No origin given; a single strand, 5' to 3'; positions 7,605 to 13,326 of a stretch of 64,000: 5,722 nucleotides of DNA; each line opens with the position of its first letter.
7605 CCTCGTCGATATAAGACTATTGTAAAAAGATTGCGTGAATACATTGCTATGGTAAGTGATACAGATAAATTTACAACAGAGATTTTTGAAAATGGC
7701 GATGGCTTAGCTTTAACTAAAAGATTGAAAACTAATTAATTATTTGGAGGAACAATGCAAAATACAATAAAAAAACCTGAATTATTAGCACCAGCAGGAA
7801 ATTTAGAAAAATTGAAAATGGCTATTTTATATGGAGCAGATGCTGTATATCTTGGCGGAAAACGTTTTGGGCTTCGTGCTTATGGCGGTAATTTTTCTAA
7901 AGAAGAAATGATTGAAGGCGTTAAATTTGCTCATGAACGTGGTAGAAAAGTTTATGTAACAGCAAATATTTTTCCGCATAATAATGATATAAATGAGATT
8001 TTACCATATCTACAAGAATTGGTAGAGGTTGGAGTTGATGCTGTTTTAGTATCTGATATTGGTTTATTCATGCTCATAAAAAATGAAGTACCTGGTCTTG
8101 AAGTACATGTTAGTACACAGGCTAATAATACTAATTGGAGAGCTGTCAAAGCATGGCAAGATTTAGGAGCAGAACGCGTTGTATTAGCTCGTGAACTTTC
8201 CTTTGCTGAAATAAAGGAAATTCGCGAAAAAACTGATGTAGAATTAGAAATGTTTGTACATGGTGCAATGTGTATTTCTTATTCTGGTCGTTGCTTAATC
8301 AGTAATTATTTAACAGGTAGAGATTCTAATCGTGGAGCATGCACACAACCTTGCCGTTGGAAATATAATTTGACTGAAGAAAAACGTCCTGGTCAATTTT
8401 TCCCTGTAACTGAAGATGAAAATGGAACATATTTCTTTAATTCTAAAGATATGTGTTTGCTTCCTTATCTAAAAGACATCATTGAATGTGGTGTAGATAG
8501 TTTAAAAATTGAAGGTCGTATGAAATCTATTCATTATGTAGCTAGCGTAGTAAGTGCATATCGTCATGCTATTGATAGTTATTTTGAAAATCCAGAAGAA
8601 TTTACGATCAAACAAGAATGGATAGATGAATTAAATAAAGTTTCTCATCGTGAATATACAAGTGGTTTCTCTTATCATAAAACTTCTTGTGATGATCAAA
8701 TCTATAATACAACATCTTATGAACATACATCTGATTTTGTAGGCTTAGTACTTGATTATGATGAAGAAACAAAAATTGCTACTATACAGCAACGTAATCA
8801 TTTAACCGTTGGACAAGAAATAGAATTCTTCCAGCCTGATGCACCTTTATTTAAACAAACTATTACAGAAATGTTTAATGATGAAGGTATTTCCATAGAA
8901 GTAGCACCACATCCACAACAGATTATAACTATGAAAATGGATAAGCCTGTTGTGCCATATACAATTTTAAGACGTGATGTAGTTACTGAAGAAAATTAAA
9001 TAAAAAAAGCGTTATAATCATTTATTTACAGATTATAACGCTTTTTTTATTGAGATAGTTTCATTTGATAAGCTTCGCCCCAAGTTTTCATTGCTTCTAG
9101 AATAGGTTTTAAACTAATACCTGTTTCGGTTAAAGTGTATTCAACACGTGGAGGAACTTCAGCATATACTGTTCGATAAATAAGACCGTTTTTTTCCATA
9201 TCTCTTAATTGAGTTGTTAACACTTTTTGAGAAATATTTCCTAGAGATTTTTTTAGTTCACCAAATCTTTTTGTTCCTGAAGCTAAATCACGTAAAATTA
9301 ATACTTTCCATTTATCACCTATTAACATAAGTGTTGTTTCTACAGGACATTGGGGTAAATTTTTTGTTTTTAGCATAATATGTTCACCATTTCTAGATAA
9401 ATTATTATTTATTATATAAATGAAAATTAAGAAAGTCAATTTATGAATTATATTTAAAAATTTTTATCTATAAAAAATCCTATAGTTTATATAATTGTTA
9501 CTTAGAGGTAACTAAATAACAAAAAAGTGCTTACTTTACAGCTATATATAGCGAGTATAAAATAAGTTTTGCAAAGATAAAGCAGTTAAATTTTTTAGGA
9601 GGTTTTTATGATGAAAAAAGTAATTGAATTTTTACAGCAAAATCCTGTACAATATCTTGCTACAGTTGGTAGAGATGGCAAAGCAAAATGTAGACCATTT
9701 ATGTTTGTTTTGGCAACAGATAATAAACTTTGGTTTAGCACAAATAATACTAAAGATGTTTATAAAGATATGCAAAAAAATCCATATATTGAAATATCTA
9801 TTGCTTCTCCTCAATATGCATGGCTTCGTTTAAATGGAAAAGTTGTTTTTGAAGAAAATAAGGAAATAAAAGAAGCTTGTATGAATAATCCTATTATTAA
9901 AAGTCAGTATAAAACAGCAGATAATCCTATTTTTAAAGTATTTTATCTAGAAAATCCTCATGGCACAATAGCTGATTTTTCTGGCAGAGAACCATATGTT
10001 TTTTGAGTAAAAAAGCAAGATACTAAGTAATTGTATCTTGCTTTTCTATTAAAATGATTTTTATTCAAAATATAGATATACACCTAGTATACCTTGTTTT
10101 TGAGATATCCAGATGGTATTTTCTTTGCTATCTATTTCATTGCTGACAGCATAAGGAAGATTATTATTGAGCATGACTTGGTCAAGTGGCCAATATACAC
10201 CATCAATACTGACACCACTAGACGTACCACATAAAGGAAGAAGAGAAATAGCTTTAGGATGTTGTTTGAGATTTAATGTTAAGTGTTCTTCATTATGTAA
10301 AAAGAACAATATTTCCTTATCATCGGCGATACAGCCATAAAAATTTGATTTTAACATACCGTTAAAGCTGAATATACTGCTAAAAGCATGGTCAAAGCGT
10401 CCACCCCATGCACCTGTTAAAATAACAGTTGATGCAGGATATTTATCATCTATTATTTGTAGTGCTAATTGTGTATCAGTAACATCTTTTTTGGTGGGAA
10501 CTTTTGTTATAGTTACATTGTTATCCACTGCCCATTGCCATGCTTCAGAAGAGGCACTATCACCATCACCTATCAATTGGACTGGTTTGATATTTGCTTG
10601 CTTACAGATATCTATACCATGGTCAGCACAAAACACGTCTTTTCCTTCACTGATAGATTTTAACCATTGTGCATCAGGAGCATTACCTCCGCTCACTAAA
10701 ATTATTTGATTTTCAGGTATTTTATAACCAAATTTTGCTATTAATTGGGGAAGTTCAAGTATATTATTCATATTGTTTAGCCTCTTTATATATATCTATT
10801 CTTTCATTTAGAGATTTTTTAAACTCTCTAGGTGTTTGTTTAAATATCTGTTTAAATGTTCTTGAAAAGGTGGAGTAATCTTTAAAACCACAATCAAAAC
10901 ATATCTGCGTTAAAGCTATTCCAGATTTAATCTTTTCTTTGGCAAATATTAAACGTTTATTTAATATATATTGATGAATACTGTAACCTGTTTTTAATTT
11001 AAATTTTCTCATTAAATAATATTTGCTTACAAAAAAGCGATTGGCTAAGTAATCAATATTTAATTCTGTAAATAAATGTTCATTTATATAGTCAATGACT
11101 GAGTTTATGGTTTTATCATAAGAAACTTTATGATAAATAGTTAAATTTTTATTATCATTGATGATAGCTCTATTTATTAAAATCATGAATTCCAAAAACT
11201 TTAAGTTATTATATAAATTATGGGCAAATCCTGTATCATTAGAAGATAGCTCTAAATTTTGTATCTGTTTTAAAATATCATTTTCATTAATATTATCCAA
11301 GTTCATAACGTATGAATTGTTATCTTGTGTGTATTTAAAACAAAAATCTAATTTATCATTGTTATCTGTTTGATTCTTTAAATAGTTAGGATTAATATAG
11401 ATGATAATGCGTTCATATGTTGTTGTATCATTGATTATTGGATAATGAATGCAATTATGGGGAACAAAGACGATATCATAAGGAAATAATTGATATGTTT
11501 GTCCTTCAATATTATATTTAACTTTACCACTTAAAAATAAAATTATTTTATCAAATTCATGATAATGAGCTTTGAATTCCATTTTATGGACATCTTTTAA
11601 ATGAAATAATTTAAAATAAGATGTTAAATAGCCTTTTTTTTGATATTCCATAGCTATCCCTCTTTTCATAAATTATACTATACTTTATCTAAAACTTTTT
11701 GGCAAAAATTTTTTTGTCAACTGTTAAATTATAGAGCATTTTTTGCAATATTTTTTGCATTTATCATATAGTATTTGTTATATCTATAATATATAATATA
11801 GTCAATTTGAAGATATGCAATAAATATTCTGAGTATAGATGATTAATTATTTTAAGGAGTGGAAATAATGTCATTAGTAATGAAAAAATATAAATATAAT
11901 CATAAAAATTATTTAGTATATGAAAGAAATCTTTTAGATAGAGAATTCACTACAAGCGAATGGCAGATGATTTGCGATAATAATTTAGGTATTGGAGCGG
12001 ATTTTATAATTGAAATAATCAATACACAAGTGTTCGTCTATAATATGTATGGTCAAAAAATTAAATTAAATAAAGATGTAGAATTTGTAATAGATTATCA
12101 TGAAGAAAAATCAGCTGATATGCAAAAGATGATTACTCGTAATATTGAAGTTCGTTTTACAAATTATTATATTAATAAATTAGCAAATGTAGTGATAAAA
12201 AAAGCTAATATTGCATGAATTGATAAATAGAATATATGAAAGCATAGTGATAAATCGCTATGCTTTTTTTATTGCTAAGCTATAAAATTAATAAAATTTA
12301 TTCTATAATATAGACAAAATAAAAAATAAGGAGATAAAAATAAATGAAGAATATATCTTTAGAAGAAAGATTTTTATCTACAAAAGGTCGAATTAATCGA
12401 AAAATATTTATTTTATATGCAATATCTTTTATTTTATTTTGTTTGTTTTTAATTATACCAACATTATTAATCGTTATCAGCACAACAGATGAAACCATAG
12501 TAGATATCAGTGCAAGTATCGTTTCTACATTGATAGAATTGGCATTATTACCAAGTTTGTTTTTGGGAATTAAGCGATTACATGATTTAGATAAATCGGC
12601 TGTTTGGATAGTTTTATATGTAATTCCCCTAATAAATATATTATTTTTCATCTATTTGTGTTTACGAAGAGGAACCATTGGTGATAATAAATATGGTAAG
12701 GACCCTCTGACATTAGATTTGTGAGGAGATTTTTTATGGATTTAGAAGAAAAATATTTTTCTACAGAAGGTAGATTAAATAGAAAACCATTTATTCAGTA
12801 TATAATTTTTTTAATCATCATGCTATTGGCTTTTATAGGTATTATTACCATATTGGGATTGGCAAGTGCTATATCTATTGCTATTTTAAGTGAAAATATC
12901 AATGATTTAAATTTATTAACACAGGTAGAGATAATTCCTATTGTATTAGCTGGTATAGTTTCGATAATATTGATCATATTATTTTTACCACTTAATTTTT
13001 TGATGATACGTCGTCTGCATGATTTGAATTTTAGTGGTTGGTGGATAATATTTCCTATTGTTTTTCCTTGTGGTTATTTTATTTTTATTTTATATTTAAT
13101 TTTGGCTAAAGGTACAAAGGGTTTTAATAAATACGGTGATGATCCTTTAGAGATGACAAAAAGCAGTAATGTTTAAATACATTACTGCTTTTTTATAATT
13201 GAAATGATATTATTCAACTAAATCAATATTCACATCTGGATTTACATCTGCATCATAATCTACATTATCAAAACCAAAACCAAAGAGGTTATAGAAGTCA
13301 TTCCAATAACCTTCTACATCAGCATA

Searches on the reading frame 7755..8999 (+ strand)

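Call 57: search_protein_families(library=pfam, proteins=[window:7755-8999:+], max_evalue=1e-8)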
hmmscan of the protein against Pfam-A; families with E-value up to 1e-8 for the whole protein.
window:7755-8999:+ (414 aa): 2 families
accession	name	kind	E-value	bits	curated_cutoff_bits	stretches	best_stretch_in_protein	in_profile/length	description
PF01136.24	Peptidase_U32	-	1.5e-103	345.5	22.4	1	80-310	2-231/233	Peptidase family U32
PF16325.11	Peptidase_U32_C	-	2.3e-28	98.6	28.2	1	325-406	2-83/83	Peptidase family U32 C-terminal domain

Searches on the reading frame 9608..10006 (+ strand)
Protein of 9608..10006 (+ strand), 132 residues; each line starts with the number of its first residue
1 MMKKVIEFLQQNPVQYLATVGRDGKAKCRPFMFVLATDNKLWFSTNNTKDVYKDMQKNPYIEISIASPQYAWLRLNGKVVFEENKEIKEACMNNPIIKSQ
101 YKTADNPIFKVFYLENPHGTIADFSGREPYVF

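Call 57: search_protein_families(library=pfam, proteins=[window:9608-10006:+], max_evalue=1e-8)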
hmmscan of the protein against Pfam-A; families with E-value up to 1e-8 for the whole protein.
window:9608-10006:+ (132 aa): 2 families
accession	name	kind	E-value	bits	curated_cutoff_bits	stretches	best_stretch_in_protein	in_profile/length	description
PF01243.27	PNPOx_N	-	6.9e-15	55.9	28.1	1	2-91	2-85/120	Pyridoxamine 5'-phosphate oxidase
PF16242.11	Pyrid_ox_like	-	5.1e-09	36.2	28.8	1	2-103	3-105/149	Pyridoxamine 5'-phosphate oxidase like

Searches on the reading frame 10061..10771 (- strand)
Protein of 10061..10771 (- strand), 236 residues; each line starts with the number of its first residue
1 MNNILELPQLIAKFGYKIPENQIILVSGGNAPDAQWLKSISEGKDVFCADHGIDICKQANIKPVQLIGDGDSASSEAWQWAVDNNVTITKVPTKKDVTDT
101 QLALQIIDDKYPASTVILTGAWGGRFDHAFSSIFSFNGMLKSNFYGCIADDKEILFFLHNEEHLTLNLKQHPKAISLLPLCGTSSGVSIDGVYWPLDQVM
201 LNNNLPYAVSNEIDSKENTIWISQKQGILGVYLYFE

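Call 57: search_protein_families(library=pfam, proteins=[window:10061-10771:-], max_evalue=1e-8)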
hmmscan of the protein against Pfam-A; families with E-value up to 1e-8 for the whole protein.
window:10061-10771:- (236 aa): 2 families
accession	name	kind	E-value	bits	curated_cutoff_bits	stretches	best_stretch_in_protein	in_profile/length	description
PF04263.21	TPK_catalytic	-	3.7e-21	75.6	30.7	1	46-140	11-105/113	Thiamin pyrophosphokinase, catalytic domain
PF04265.19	TPK_B1_binding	-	7.6e-10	38.7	22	1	169-229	7-67/67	Thiamin pyrophosphokinase, vitamin B1 binding domain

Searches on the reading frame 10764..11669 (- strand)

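Call 57: search_protein_families(library=pfam, proteins=[window:10764-11669:-], max_evalue=1e-8)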
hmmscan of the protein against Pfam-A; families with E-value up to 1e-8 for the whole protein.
window:10764-11669:- (301 aa): 2 families
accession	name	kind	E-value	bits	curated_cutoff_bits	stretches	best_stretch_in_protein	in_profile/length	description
PF12833.13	HTH_18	-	5.7e-20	71.8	33.6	1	208-285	1-79/80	Helix-turn-helix domain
PF00165.29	HTH_AraC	-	2.1e-17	63.2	26.6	1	245-283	3-40/42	Bacterial regulatory helix-turn-helix proteins, AraC family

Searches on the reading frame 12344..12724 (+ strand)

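Call 57: search_protein_families(library=pfam, proteins=[window:12344-12724:+], max_evalue=1e-8)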
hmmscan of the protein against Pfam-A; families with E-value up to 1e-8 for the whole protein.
window:12344-12724:+ (126 aa): 1 family
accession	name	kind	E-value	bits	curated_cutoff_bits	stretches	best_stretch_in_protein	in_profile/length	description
PF05656.20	DUF805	-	1.5e-21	77.3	25.7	1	11-119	2-111/111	Protein of unknown function (DUF805)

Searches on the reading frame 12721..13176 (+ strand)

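Call 57: search_protein_families(library=pfam, proteins=[window:12721-13176:+], max_evalue=1e-8)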
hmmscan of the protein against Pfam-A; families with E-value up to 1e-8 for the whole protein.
window:12721-13176:+ (151 aa): 1 family
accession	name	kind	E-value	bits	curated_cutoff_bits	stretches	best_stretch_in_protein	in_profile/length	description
PF05656.20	DUF805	-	8.8e-20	71.7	25.7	1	12-139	1-110/111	Protein of unknown function (DUF805)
